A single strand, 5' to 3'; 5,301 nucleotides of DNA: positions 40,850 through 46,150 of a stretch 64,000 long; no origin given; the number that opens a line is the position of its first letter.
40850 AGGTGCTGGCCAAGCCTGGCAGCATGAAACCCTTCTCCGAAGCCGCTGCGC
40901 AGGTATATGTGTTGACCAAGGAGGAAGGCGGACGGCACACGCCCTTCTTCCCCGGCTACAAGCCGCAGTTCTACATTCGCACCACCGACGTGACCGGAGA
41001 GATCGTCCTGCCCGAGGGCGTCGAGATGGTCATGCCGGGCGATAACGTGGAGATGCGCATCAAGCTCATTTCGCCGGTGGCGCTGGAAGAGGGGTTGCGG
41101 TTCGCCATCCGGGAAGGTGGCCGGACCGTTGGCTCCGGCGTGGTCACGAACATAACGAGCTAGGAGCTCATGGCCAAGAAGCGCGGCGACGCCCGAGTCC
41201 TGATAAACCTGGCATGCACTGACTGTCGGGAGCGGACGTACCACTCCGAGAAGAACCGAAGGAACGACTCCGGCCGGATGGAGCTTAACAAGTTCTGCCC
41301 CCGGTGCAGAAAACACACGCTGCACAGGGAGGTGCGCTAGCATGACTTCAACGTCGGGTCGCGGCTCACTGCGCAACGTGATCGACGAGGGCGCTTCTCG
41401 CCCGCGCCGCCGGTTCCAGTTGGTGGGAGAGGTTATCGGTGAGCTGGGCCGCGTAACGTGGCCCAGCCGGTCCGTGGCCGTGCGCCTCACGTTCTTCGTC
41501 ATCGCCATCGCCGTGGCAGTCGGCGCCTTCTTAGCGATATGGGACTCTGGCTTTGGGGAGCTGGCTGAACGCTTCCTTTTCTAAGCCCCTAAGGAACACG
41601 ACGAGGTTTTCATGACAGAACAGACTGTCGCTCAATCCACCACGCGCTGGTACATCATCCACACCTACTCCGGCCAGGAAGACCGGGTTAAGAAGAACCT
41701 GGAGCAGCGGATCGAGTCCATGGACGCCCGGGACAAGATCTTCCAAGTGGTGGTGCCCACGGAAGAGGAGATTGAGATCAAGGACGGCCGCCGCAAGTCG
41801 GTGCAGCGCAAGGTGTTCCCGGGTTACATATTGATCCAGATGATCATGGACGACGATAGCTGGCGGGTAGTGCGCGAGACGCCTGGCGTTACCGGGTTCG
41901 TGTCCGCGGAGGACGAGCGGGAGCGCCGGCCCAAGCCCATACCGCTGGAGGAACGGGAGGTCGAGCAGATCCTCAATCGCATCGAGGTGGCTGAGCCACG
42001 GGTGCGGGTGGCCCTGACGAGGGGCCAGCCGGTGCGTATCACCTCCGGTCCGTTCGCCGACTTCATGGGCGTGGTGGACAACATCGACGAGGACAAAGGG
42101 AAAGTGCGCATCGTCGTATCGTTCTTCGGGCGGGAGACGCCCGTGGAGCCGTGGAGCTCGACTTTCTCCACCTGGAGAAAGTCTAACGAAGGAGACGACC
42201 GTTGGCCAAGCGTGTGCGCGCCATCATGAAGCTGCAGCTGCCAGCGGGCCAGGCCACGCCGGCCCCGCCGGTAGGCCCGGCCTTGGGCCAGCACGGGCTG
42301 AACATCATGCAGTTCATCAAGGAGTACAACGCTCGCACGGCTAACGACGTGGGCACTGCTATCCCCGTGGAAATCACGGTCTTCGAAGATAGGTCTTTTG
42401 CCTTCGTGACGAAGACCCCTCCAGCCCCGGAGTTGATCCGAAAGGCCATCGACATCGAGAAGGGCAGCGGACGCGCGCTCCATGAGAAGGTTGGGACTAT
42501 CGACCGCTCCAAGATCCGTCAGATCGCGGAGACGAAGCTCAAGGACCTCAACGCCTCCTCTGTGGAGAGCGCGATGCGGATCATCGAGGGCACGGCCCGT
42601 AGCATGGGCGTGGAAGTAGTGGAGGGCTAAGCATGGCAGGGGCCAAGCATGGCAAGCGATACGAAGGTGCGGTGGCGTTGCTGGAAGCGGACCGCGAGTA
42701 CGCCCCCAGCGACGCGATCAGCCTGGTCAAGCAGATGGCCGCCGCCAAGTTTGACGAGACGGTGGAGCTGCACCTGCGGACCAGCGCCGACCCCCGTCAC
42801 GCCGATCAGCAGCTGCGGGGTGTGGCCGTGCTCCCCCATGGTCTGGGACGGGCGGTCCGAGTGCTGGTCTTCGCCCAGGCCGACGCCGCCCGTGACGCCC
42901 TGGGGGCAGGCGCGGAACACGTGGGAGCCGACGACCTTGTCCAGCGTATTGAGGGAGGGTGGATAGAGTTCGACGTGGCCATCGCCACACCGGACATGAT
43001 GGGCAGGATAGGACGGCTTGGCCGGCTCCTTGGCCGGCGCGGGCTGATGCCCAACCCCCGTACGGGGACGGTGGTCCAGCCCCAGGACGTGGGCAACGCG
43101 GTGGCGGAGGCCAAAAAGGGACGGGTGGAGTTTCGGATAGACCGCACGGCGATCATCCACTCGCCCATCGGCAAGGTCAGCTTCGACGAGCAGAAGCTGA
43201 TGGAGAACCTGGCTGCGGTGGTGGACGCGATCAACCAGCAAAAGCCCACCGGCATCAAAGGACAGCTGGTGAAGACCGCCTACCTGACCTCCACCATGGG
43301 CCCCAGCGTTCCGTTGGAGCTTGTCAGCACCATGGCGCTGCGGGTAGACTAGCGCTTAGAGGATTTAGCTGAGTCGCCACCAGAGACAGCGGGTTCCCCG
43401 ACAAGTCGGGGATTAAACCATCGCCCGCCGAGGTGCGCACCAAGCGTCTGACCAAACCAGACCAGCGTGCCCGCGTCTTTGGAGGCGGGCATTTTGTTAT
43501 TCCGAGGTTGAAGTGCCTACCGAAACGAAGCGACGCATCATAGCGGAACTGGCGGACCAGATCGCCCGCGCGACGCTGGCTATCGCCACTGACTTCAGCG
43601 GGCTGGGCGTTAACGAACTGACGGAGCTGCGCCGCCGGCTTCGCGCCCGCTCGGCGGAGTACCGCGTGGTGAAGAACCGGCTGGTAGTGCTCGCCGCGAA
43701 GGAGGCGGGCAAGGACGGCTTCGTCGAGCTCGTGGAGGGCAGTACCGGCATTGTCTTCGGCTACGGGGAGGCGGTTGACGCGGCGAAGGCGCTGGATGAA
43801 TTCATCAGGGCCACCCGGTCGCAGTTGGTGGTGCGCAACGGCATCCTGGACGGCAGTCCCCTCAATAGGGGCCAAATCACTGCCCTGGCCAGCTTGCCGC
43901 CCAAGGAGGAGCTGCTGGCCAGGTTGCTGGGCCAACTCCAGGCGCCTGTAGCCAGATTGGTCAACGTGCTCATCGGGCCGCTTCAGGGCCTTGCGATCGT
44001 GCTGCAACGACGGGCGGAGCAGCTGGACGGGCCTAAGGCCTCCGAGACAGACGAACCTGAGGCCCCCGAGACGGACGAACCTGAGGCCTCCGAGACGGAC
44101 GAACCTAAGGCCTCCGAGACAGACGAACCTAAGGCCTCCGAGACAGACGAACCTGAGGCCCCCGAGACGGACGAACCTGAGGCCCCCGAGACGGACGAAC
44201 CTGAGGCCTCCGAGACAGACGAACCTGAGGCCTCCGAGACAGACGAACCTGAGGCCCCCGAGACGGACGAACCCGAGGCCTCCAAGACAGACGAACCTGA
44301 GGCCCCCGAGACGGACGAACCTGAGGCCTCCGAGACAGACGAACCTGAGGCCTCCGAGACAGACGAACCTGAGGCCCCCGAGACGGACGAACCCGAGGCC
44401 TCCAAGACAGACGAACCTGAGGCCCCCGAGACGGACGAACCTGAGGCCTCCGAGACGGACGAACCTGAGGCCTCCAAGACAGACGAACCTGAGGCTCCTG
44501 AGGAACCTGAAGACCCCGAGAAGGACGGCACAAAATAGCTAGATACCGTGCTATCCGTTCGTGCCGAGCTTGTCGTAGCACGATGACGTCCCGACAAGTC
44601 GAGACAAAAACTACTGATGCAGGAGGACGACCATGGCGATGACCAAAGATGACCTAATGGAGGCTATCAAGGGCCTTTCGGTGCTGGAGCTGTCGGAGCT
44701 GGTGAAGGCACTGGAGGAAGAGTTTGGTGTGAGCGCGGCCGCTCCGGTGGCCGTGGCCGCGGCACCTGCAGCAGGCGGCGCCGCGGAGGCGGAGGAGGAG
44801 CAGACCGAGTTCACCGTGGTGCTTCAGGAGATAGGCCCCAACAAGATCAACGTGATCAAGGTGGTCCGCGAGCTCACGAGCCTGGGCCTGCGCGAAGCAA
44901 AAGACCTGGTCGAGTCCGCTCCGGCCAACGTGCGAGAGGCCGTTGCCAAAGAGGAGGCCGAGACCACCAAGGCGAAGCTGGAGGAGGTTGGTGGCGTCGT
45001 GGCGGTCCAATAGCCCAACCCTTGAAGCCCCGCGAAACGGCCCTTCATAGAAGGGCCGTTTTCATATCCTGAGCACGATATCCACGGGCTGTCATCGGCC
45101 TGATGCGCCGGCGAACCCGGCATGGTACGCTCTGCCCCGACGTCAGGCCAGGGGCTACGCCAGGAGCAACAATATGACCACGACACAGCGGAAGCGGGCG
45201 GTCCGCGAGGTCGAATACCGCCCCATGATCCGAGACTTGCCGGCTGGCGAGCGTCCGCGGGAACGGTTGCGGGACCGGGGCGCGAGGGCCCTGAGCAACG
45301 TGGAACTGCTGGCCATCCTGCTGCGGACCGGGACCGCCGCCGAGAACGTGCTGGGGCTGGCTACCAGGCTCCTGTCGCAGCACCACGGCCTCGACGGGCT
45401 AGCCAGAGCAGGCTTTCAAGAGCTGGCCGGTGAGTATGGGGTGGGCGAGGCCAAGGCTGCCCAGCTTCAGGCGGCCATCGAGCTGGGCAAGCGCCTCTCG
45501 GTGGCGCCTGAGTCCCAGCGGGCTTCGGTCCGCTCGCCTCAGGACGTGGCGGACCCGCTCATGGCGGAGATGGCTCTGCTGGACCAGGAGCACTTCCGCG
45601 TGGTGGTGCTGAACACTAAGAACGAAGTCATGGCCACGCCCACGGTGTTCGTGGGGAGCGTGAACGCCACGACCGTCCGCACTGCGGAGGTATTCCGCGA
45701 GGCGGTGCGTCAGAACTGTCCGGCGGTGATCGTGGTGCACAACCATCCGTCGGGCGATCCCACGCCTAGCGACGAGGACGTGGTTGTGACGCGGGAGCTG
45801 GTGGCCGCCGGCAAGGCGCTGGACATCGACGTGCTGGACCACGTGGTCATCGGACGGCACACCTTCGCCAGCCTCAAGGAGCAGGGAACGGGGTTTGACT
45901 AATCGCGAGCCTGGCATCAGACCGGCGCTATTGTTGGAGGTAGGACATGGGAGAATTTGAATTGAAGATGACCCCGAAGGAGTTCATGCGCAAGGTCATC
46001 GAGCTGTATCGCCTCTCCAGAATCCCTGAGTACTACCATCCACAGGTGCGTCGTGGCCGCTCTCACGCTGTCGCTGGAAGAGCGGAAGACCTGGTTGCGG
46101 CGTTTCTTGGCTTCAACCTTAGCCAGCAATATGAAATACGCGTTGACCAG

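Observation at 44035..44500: Ribosomal protein L10 carries a ~160-aa acidic 8-residue tandem-repeat tail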

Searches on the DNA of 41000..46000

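Call 6: search_rna_families(source=window, start=41000, end=46000, threshold=evalue, max_evalue=0.1)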
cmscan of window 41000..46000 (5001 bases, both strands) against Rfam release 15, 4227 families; matches with E-value up to 0.1: 1.
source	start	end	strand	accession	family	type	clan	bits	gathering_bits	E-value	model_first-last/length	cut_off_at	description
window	43362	43506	+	RF00557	L10_leader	Cis-reg; leader;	-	29.2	44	0.066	1-138/138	no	Ribosomal protein L10 leader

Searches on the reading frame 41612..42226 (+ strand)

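Call 4: search_protein_families(library=pfam, proteins=[window:41612-42226:+])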
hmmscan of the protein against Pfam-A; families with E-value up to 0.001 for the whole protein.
window:41612-42226:+ (205 aa): 2 families
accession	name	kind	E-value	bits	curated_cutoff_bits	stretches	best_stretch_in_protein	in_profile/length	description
PF02357.24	NusG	-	1.2e-29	103.1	22.2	1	12-120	2-92/93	Transcription termination factor nusG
PF00467.35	KOW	-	2e-06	27.8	22.3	1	141-168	5-30/32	KOW motif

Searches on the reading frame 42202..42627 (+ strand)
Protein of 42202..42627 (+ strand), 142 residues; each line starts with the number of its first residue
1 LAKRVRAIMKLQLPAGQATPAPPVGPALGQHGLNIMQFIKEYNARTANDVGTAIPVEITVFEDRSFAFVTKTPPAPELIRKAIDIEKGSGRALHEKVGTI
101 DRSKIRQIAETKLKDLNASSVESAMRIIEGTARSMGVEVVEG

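Call 4: search_protein_families(library=pfam, proteins=[window:42202-42627:+])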
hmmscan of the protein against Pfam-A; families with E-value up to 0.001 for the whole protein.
window:42202-42627:+ (142 aa): 2 families
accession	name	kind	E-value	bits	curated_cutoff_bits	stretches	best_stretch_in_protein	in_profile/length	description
PF03946.19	Ribosomal_L11_N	-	5.6e-28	96.9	32.9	1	9-66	1-58/58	Ribosomal protein L11, N-terminal domain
PF00298.24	Ribosomal_L11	-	1.8e-25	89.6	21.4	1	71-139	1-69/69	Ribosomal protein L11, RNA binding domain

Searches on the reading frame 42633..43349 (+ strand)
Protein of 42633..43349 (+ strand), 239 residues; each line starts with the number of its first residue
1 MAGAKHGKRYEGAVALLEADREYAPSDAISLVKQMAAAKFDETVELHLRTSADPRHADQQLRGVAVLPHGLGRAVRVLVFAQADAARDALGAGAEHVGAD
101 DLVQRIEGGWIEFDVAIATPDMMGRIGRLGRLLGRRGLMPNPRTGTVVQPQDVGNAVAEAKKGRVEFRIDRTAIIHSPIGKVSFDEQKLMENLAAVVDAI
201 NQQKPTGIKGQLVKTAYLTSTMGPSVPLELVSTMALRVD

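Call 4: search_protein_families(library=pfam, proteins=[window:42633-43349:+])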
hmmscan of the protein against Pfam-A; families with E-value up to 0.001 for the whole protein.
window:42633-43349:+ (239 aa): 1 family
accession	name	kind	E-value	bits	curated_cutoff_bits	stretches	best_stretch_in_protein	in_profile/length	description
PF00687.26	Ribosomal_L1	-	5.9e-61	205.9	32.2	1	32-224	1-198/198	Ribosomal protein L1p/L10e family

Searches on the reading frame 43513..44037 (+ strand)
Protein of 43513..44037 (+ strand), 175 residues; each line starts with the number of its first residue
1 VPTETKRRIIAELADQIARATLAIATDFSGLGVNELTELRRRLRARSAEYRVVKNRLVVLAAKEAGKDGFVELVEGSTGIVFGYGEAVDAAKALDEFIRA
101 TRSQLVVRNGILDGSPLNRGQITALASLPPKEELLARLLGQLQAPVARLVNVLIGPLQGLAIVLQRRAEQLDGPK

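Call 24: find_related_loci(query=window:43513-44037:+, collection=genome_contigs, flank=1500)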
Query window:43513-44037:+ (175 aa) in genome_contigs; peptide patterns used: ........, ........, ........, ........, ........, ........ (x = any residue, [..] = any of these).
594 stretches matched a pattern (row limit reached: there are more); 143 encode a relative of the query (tblastn E <= 1e-3); the best 80 are kept; 80 distinct loci.
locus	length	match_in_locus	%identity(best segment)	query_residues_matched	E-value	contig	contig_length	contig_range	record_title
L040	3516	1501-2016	56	1-172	9e-64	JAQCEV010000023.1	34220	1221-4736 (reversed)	MAG: Chloroflexota bacterium isolate casp40-mb.130 NODE_2945_length_34220_cov_0.083702, whole genome shotgun sequence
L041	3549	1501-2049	46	1-172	1e-46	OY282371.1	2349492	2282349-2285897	MAG: uncultured Dehalococcoidia bacterium genome assembly, chromosome: 1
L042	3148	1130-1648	43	1-173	8e-41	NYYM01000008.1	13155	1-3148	MAG: Dehalococcoidales bacterium isolate ARS79 32601, whole genome shotgun sequence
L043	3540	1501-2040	42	1-169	4e-35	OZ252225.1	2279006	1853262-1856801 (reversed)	MAG: Dehalococcoidia bacterium isolate 34f50415-d94a-410d-b1e5-f9bc9e389886 genome assembly, chromosome: 1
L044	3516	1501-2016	40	2-173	6e-33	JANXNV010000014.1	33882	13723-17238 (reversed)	MAG: Armatimonadetes bacterium isolate 341R_concoct_144 341R_k141_449322, whole genome shotgun sequence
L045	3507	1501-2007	40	2-170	4e-32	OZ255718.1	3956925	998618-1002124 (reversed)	MAG: Capsulimonadaceae bacterium isolate 2a8c9191-2463-4728-b900-79d1934bd544 genome assembly, chromosome: 1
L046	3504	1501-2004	41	2-169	4e-32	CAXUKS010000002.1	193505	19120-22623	MAG TPA_asm: uncultured Armatimonadales bacterium isolate public_SRR11456914_metawrap_bin.21 genome assembly, contig: pu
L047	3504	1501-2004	40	2-169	1e-31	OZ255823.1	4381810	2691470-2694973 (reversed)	MAG: Capsulimonadaceae bacterium isolate 0e0e4994-cba3-4c6d-b89d-4184e066f449 genome assembly, chromosome: 1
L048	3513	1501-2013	40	2-172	1e-31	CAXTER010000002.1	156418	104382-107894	MAG TPA_asm: uncultured Armatimonadales bacterium isolate private_T1868_metawrap_bin.4 genome assembly, contig: private_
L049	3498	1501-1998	41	4-170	5e-31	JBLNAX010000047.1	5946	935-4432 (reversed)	MAG: Acidobacteriota bacterium isolate MAG166 PRJNA951521_bin26_renamed_46, whole genome shotgun sequence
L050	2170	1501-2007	39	2-170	3e-31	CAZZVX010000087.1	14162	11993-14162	MAG: Armatimonadota bacterium isolate Brown_J.bin.7 genome assembly, contig: NODE_1323_length_14162_cov_6.230878, whole 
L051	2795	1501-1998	39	4-170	4e-31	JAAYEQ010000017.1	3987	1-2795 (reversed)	MAG: Syntrophomonadaceae bacterium isolate AS07pgkLD_164 23884_AS07, whole genome shotgun sequence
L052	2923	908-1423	39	2-173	6e-31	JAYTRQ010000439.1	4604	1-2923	MAG: Armatimonadota bacterium isolate GFS_4810 GFS_4810_438, whole genome shotgun sequence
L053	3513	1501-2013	39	1-170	3e-31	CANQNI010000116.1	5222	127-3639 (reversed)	MAG: uncultured Eubacteriaceae bacterium isolate Lapin-032__bin14 genome assembly, contig: Lapin-032__NODE_19804_length_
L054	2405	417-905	42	6-170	9e-31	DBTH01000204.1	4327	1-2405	MAG TPA_asm: Candidatus Methylacidiphilaceae bacterium UBA1321 UBA1321_contig_36989, whole genome shotgun sequence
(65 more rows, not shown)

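Call 38: search_protein_representatives(protein=window:43513-44037:+)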
Query: 175 residues. Proteins with E-value up to 0.001 (for the whole library): 10076; up to 1e-10: 4572; up to 1e-30: 77. The best 150 are listed.
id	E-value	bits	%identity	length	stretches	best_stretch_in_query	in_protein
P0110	6.5e-54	198.4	59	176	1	1-171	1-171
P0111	5.7e-44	166.1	48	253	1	1-170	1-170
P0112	2.5e-42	160.8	49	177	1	1-169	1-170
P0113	4.6e-42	159.9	46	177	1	4-173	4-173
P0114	4.6e-42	159.9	48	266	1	1-171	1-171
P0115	6.5e-42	159.5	47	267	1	1-172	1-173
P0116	2.4e-41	157.6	51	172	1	1-170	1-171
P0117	2.7e-41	157.4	49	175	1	1-171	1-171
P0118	1.1e-40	155.5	47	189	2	1-149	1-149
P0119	4.9e-40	153.4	49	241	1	1-170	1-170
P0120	1.3e-39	152.0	47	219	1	4-170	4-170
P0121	3.4e-39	150.6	50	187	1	1-169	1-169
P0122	5.6e-39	149.9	43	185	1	1-165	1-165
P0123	8.7e-39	149.3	62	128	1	49-173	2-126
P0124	9.7e-39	149.1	47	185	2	1-164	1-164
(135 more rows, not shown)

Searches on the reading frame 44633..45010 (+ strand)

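Call 4: search_protein_families(library=pfam, proteins=[window:44633-45010:+])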
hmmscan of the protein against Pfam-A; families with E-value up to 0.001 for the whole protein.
window:44633-45010:+ (126 aa): 2 families
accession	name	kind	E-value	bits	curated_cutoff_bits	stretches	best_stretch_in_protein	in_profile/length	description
PF00542.24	Ribosomal_L12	-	1.8e-27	95.9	25.9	1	60-126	1-67/67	Ribosomal protein L7/L12 C-terminal domain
PF16320.10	Ribosomal_L12_N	-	3.3e-22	78.4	25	1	4-51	1-48/48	Ribosomal protein L7/L12 dimerisation domain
